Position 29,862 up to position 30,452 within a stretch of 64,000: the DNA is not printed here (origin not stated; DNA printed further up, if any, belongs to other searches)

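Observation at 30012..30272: Single antisense gene overlapping the 3' end of the patatin gene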

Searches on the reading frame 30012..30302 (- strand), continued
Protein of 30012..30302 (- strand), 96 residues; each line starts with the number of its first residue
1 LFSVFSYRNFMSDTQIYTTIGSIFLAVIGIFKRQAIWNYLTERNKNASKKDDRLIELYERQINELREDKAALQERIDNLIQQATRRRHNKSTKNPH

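Call 52: search_protein_families(library=phrogs, proteins=[L036:2210-2758:+, L004:8267-8512:+, L004:8633-8905:+, L004:8990-9565:+, L058:6218-6751:+, L013:5285-5995:+, P0039, L008:7699-7983:+], max_evalue=0.01)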
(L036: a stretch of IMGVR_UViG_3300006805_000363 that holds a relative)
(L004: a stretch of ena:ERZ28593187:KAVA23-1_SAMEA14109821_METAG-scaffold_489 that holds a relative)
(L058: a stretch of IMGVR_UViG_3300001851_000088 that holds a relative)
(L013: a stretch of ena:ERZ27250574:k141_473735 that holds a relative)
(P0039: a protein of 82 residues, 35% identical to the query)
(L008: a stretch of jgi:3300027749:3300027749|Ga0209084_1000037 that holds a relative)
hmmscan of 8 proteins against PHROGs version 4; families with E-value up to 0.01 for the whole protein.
L036:2210-2758:+ (182 aa): 2 families
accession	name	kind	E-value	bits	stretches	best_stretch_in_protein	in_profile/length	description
phrog_3000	-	unknown function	8.6e-36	124.5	1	28-179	42-199/209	-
phrog_33083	-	lysis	9.5e-20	71.7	1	36-172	294-438/456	endolysin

L004:8267-8512:+ (81 aa): 0 families

L004:8633-8905:+ (90 aa): 0 families

L004:8990-9565:+ (191 aa): 0 families

L058:6218-6751:+ (177 aa): 8 families
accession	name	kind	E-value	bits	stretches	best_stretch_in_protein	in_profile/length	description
phrog_181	-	lysis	9e-63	214.4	1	8-173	363-524/769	endolysin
phrog_26317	-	unknown function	8.8e-23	81.5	1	65-172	8-110/119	-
phrog_9506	-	lysis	2.8e-21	77.5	1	68-173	69-187/330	endolysin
phrog_14712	-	moron, auxiliary metabolic gene and host takeover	1.4e-18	68.1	1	73-172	78-180/322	chitinase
phrog_34417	-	unknown function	3.9e-13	50.3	1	71-173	76-189/326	-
phrog_1519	-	lysis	8.6e-11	42.6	1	8-173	231-374/502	endolysin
phrog_317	-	lysis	4.7e-10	40.2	1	8-169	224-349/492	endolysin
phrog_29753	-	unknown function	0.00025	21.3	1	87-121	276-310/374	-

L013:5285-5995:+ (236 aa): 0 families

P0039 (82 aa): 4 families
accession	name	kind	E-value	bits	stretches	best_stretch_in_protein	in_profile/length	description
phrog_25855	-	unknown function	8.1e-05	23.6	1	34-80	49-95/136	-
phrog_24256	-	unknown function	0.0024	18.8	1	6-72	11-83/118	-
phrog_1637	-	unknown function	0.0054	16.1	1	24-81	223-279/661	-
phrog_1397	-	unknown function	0.0055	18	1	5-76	9-84/116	-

L008:7699-7983:+ (94 aa): 0 families

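Call 54: search_dna_similar(query=L058:6748-6972:+, collection=phages, mode=protein, max_evalue=0.001, max_rows=25)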
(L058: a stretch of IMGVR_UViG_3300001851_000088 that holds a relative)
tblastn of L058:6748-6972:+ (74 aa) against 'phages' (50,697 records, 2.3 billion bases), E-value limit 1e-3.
No match.

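Call 55: search_dna_similar(query=P0013, collection=phages, mode=protein, max_evalue=1, max_rows=25)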
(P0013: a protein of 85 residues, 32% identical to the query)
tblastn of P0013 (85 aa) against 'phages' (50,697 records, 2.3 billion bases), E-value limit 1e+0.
No match.

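Call 56: find_related_loci(query=A6, collection=genome_contigs, flank=6000)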
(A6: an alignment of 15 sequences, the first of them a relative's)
Query A6 (82 aa) in genome_contigs; peptide patterns used: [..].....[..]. (x = any residue, [..] = any of these).
40 stretches matched a pattern, but none encodes a relative of the query by tblastn (E <= 1e-3).
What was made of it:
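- Tried and rejected: Family search in GTDB species genomes: no relative, so no prophage copies and no direct host assignment (call 56).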

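Call 58: search_solved_structures(query=A5, max_evalue=1)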
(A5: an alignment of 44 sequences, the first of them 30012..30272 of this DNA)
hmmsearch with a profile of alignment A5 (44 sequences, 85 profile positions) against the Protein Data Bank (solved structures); distinct sequences matched with E-value up to 1: 28.
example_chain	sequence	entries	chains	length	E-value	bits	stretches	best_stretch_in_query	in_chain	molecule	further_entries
2qj6_A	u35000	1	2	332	0.0018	21.8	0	14-53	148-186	Toxin A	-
4r4l_A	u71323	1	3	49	0.11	16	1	38-71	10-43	cGMP-dependent protein kinase 1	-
5umi_C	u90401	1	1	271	0.11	15.9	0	14-53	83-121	Toxin A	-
8ji0_A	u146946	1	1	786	0.14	15.7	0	14-48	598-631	Maltose/maltodextrin-binding periplasmic protein,Hemorrhagic toxin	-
8tj2_C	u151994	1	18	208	0.14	15.6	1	9-49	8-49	Type IV major pilin protein PilA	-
4r4m_A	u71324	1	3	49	0.15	15.6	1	38-71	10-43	cGMP-dependent protein kinase 1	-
22bu_B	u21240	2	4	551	0.18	15.3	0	25-81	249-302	AAA family ATPase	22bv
22et_E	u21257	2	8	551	0.18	15.3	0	25-81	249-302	PtuA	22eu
1zxa_A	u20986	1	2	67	0.21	15.1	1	37-71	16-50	cGMP-dependent protein kinase 1, alpha isozyme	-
2g7c_A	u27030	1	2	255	0.25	14.9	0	14-53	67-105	Toxin A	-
4nc0_A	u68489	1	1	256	0.25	14.9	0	14-53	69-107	Cell wall-binding repeat protein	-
4nby_A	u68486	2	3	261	0.26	14.8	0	14-53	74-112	Cell wall-binding repeat protein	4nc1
5cwt_A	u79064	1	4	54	0.33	14.5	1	34-67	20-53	Nucleoporin NUP57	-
6mcd_A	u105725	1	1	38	0.42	14.1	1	43-71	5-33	Pb(II)(GRAND Coil Ser L12CL16A)-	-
2kc3_A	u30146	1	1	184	0.43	14.1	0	22-72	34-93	Apolipoprotein E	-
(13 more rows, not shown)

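Call 59: search_protein_families(library=ncbifam, proteins=[window:30012-30272:-, P0039, P0013, L004:8267-8512:+], max_evalue=0.05)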
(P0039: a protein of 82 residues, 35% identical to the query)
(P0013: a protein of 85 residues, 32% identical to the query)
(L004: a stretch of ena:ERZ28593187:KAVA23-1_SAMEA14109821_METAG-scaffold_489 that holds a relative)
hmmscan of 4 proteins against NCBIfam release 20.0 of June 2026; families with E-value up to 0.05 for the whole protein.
window:30012-30272:- (86 aa): 2 families
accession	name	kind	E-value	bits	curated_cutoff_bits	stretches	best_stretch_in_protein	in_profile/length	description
TIGR03142.1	cytochro_ccmI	equivalog_domain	0.012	15.9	29.3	1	29-61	21-54/118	c-type cytochrome biogenesis protein CcmI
NF002642.0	PRK02315.1-3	equivalog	0.029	13.9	383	1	38-84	85-131/239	adaptor protein MecA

P0039 (82 aa): 4 families
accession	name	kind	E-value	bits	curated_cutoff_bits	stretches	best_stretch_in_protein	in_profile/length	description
NF053609.1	Sul12a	equivalog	0.004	17.3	150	1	29-67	62-100/103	Sul12a family chromatin-organizing protein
NF052682.1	morpho_FcmC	equivalog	0.009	16.3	90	1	22-68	43-93/159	filament morphology membrane protein FcmC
NF045995.1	MAG0865_DivIVA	hypoth_equivalog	0.013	15.7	55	1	43-75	31-63/69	MAG0865 family DivIVA-related protein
TIGR00293.1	TIGR00293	equivalog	0.022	14.9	53.9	1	38-75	85-122/129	prefoldin subunit alpha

P0013 (85 aa): 1 family
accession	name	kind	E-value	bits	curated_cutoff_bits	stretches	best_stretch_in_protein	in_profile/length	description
NF040999.1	pilin_ComGC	equivalog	0.018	15.2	75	1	9-68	11-70/84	competence type IV pilus major pilin ComGC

L004:8267-8512:+ (81 aa): 1 family
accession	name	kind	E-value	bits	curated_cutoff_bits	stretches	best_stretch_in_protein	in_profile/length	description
NF038309.1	HisXaaSer_A3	equivalog_domain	0.022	14.5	65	1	2-41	6-45/81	His-Xaa-Ser repeat protein HxsA3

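Call 65: predict_structure(alignment_id=A5)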
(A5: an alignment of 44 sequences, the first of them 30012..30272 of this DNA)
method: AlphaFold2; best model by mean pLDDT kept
length: 86 residues; sequences in the alignment: 44
mean_pLDDT: 80.7   pTM: 0.40
mean pLDDT of the five models: 80.7, 79.5, 76.6, 74.4, 73.6
residues with pLDDT >= 90: 25; 70-90: 47; 50-70: 13; < 50: 1
segments of 3 or more residues with pLDDT < 50: none
pLDDT, mean of each block of 10 residues (from residue 1): 69 80 80 74 88 95 95 79 57
secondary structure, 60 per line:
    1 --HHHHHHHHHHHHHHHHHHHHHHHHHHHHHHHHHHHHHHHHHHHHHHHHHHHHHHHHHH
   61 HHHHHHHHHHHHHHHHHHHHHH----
elements in order: H3-82
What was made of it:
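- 30051..30152 (-): Codons 41-74: the heptad-repeat (coiled-coil) segment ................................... AF2 gives a single helix with pLDDT about 95 over residues 50-70 (call 65).
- Checked: AlphaFold2 gives one continuous helix over residues 3-82 (mean pLDDT 80.7; about 95 over residues 50-70) (call 65).
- A single helix over residues 3-82, pLDDT 80.7 (call 65).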

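Call 70: search_protein_families(library=padloc, proteins=[window:30012-30272:-, L001:10245-10445:-], max_evalue=0.01)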
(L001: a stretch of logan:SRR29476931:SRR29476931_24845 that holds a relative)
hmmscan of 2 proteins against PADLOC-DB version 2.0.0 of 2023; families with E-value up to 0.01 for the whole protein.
window:30012-30272:- (86 aa): 1 family
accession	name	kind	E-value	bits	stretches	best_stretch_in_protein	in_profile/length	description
PDLC04161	HEC-07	-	0.0082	13.1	1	30-81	320-371/553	-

L001:10245-10445:- (66 aa): 0 families

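Call 71: search_protein_families(library=pfam, proteins=[L018:6242-6700:+], max_evalue=0.01)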
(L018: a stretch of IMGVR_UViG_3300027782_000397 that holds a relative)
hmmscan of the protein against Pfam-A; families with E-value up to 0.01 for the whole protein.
L018:6242-6700:+ (152 aa): 1 family
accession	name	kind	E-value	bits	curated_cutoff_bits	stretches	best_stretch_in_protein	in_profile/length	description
PF00959.24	Phage_lysozyme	-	1.2e-39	135.9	22.3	1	15-145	1-125/125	Phage lysozyme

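Call 76: find_encoding_contigs(protein=P0028, flank=5000, max_places=2)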
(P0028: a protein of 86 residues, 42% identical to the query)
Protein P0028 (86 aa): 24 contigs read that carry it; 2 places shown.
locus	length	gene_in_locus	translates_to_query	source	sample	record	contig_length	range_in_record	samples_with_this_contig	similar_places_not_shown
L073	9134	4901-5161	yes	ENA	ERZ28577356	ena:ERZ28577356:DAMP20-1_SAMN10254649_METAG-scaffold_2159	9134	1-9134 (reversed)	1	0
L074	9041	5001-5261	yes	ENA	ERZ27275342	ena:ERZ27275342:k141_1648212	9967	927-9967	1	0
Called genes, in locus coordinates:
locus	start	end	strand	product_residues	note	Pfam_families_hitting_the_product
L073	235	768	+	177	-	-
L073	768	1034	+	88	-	-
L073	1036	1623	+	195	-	-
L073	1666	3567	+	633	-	PF00963:Cohesin (faint), PF18962:Por_Secre_tail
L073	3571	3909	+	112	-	-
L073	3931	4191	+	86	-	-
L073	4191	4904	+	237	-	-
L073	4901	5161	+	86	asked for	-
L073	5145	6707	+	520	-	-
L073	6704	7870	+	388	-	-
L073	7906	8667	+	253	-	-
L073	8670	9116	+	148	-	-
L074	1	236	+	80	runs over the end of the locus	-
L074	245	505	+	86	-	-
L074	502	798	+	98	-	-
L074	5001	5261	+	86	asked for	-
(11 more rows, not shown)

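Call 77: find_encoding_contigs(protein=P0066, flank=5000, max_places=2)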
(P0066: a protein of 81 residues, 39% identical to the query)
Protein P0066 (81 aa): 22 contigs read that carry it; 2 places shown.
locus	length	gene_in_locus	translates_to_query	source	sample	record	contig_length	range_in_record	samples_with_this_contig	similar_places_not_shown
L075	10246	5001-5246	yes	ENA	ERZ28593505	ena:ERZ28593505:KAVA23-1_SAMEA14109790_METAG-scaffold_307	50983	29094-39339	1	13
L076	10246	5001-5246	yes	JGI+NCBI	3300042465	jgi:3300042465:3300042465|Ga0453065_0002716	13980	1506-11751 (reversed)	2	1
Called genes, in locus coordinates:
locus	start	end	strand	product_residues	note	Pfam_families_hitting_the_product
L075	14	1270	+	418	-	-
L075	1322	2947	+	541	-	PF23898:Crass_capsid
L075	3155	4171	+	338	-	-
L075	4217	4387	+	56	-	-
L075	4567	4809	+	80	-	-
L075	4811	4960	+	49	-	-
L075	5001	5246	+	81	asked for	-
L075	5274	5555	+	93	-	-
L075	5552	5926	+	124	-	-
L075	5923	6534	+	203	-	PF00182:Glyco_hydro_19 (weak)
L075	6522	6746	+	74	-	-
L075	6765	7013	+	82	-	-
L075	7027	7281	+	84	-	-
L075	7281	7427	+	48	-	-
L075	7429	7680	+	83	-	PF19846:DUF6321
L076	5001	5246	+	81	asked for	-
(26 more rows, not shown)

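Call 78: find_encoding_contigs(protein=P0084, flank=5000, max_places=2)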
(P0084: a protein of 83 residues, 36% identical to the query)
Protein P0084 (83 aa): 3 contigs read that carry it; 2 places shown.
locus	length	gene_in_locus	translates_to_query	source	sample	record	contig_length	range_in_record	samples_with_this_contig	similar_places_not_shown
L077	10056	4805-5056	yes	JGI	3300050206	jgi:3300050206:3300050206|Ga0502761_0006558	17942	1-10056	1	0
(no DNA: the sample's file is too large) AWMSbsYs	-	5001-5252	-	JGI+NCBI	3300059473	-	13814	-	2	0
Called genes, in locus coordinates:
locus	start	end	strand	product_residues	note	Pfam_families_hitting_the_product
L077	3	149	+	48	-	?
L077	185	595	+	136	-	-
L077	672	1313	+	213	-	-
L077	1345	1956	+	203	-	PF00182:Glyco_hydro_19 (weak)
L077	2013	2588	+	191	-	PF01832:Glucosaminidase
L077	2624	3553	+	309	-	-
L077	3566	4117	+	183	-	-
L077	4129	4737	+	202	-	-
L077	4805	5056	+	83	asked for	-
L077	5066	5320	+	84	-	-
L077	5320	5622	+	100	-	-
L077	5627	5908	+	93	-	-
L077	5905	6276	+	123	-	-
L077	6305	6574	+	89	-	-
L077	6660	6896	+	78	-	-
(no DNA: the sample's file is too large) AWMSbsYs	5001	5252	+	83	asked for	-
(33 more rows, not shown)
